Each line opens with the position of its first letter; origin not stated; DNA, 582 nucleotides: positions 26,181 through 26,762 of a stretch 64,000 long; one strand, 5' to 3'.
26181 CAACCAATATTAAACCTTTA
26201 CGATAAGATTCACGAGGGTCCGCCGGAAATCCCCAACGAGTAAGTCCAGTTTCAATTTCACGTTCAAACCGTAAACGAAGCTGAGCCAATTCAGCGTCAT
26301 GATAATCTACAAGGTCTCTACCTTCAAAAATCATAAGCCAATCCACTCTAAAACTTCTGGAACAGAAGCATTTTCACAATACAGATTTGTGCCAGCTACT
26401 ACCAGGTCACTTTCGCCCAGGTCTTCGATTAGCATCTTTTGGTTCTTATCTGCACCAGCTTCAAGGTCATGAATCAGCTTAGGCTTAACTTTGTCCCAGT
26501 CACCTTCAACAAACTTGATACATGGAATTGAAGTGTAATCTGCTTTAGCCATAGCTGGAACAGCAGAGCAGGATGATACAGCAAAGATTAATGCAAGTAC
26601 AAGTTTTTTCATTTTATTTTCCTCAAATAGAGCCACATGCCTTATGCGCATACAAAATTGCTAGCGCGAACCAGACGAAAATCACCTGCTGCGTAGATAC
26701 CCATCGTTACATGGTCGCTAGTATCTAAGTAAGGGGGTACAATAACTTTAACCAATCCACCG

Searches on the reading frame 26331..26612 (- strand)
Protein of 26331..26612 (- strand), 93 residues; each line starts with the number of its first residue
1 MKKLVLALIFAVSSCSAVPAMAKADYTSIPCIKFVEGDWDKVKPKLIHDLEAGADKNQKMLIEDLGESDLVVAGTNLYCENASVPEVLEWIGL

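Call 6: search_protein_families(library=pfam, proteins=[window:26331-26612:-], max_evalue=1)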
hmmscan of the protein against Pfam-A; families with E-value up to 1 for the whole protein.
window:26331-26612:- (93 aa): 2 families
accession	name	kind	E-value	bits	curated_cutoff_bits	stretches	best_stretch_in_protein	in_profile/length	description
PF25676.1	T4_Spackle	-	3.5e-30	104.9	27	1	1-91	1-94/96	Bacteriophage T4 Spackle protein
PF16956.11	Porin_7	-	0.13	12.1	26.6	1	1-41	1-41/287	Putative general bacterial porin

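Call 7: search_protein_families(library=phrogs, proteins=[window:26331-26612:-], max_evalue=0.01)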
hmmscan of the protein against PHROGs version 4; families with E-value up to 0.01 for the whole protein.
window:26331-26612:- (93 aa): 1 family
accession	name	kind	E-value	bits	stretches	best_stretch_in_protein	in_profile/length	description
phrog_1586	-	other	4.2e-33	114.9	1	1-93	1-95/96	spackle periplasmic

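Call 42: search_protein_families(library=ncbifam, proteins=[window:26331-26612:-], max_evalue=1)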
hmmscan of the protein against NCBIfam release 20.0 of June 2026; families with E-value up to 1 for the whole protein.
window:26331-26612:- (93 aa): 0 families
